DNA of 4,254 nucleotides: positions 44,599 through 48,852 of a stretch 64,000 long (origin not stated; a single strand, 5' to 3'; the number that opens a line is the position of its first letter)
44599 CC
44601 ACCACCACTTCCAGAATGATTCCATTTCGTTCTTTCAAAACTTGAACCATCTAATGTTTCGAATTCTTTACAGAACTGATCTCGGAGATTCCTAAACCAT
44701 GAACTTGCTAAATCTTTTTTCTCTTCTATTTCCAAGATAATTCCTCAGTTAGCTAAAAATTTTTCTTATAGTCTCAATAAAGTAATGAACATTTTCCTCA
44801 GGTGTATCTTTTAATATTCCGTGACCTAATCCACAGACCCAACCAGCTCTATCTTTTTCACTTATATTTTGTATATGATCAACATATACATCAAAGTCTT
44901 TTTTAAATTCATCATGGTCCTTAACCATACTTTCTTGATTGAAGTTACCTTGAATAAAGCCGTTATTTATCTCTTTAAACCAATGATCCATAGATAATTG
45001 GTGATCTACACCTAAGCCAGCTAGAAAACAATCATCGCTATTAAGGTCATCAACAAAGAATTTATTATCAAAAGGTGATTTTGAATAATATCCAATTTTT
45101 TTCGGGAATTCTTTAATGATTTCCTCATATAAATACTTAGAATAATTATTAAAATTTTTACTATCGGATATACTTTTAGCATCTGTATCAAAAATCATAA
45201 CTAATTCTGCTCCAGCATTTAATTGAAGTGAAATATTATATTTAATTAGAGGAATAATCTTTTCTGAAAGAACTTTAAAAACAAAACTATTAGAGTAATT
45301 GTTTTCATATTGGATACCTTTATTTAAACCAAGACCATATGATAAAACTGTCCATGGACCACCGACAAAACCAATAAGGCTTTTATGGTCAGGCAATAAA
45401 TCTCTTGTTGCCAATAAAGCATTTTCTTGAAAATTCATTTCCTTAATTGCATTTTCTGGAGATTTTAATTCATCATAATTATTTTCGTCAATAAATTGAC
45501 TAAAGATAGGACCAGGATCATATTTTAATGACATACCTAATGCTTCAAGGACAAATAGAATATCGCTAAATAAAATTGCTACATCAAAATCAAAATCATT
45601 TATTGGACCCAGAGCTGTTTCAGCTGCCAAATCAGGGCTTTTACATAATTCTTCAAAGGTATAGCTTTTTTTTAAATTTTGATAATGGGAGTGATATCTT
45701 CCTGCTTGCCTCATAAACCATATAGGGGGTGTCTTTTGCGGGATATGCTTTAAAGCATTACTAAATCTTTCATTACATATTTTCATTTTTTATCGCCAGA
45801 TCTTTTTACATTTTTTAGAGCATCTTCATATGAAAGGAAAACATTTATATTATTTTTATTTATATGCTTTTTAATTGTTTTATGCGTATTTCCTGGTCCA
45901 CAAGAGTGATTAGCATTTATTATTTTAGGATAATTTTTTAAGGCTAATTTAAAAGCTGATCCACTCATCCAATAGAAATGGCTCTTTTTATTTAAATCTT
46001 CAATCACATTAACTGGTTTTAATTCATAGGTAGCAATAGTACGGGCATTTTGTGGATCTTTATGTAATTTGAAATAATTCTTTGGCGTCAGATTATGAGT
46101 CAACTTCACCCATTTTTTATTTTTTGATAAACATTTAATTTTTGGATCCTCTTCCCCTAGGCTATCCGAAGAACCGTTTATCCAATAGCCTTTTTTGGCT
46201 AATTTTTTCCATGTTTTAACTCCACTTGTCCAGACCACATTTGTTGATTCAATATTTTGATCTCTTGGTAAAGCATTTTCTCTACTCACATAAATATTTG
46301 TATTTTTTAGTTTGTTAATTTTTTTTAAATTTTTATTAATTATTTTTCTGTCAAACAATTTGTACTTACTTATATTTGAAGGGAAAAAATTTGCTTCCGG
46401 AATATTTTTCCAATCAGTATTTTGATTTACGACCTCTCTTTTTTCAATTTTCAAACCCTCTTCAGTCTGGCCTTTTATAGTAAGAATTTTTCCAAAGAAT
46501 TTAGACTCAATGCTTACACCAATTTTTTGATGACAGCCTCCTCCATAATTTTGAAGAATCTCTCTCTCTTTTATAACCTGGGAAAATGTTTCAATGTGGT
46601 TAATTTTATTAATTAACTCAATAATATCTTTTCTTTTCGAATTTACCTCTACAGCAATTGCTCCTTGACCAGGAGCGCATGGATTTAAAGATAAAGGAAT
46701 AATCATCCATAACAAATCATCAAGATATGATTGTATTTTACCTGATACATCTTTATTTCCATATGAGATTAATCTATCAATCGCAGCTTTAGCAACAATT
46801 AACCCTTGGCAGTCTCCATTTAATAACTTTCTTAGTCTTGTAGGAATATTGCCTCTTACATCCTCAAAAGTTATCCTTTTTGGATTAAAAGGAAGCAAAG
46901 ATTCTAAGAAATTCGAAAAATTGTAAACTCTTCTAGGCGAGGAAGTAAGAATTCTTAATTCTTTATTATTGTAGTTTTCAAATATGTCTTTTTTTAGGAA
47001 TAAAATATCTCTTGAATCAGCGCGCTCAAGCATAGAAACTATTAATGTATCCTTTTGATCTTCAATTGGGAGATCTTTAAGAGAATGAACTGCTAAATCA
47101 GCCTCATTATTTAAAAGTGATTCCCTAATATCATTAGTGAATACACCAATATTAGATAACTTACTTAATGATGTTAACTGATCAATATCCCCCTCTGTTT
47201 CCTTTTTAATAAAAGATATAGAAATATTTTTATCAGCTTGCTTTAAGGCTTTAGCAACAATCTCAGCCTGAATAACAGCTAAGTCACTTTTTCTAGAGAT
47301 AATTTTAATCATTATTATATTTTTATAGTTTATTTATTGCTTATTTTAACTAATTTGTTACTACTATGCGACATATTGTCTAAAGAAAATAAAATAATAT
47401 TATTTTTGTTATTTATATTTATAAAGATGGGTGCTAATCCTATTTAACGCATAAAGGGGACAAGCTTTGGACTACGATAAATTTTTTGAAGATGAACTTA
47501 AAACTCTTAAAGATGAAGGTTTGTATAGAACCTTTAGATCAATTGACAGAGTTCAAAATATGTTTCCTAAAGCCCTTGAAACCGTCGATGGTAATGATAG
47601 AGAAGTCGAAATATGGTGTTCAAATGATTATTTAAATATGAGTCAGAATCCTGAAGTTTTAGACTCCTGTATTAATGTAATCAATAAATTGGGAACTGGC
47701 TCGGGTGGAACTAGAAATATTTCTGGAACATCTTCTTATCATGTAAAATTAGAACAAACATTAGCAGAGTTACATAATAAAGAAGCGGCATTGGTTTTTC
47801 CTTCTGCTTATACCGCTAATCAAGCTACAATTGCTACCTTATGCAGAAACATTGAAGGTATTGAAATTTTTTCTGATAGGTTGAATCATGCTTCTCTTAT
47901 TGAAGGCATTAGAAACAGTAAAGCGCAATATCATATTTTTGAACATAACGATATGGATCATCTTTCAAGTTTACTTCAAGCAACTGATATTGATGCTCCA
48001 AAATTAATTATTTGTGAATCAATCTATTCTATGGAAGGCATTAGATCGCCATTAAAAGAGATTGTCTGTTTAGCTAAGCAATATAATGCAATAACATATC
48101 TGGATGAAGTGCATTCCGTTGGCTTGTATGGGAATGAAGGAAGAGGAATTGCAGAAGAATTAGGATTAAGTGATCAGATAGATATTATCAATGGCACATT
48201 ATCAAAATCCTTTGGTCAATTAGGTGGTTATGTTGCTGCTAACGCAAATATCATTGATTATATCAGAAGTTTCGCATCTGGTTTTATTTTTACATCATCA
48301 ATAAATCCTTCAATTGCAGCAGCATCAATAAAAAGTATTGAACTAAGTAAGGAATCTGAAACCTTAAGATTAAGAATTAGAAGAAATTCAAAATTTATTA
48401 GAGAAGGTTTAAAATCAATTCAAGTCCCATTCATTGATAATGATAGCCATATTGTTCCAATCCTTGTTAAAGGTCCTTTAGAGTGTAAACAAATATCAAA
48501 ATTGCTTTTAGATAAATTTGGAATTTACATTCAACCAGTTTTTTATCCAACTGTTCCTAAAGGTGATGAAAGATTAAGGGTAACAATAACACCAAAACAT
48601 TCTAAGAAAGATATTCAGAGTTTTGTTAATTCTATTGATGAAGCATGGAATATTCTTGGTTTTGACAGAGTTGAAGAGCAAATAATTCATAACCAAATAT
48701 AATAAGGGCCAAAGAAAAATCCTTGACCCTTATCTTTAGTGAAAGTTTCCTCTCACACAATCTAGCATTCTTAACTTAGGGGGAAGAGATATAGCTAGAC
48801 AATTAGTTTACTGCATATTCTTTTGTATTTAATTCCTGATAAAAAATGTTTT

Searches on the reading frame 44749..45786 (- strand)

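Call 14: search_protein_families(library=pfam, proteins=[window:44749-45786:-])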
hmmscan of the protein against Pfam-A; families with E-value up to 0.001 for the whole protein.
window:44749-45786:- (345 aa): 1 family
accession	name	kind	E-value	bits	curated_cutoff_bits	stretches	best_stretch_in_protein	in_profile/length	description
PF01208.23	URO-D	-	6.4e-66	223.2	23.9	1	5-342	3-345/346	Uroporphyrinogen decarboxylase (URO-D)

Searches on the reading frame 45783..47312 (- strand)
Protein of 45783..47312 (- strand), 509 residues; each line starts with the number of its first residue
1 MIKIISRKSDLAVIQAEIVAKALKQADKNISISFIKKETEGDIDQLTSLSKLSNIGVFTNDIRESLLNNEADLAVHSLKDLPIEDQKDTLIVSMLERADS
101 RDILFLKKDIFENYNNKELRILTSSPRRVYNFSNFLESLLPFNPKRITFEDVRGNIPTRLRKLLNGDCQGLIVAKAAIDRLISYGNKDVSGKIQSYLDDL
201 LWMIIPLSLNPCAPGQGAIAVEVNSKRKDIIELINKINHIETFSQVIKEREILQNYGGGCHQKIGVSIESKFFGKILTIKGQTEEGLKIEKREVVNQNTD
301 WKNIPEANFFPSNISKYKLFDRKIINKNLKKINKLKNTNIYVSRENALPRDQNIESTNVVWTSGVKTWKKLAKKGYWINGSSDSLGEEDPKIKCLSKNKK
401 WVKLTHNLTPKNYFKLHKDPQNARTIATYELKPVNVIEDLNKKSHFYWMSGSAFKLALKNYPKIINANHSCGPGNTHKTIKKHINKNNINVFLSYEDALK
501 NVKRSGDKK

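Call 14: search_protein_families(library=pfam, proteins=[window:45783-47312:-])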
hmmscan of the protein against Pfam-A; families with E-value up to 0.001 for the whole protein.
window:45783-47312:- (509 aa): 1 family
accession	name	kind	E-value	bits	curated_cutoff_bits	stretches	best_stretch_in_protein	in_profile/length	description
PF01379.25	Porphobil_deam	-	4e-49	167.4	22.1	1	2-231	1-206/207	Porphobilinogen deaminase, dipyromethane cofactor binding domain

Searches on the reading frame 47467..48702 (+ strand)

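Call 14: search_protein_families(library=pfam, proteins=[window:47467-48702:+])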
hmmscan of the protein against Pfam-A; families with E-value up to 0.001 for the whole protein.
window:47467-48702:+ (411 aa): 2 families
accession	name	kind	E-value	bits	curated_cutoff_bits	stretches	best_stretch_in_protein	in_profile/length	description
PF00155.27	Aminotran_1_2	-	1e-63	216.2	19.7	1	49-390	5-361/361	Aminotransferase class I and II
PF01053.26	Cys_Met_Meta_PP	-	0.00092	18.3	27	0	93-220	55-180/381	Cys/Met metabolism PLP-dependent enzyme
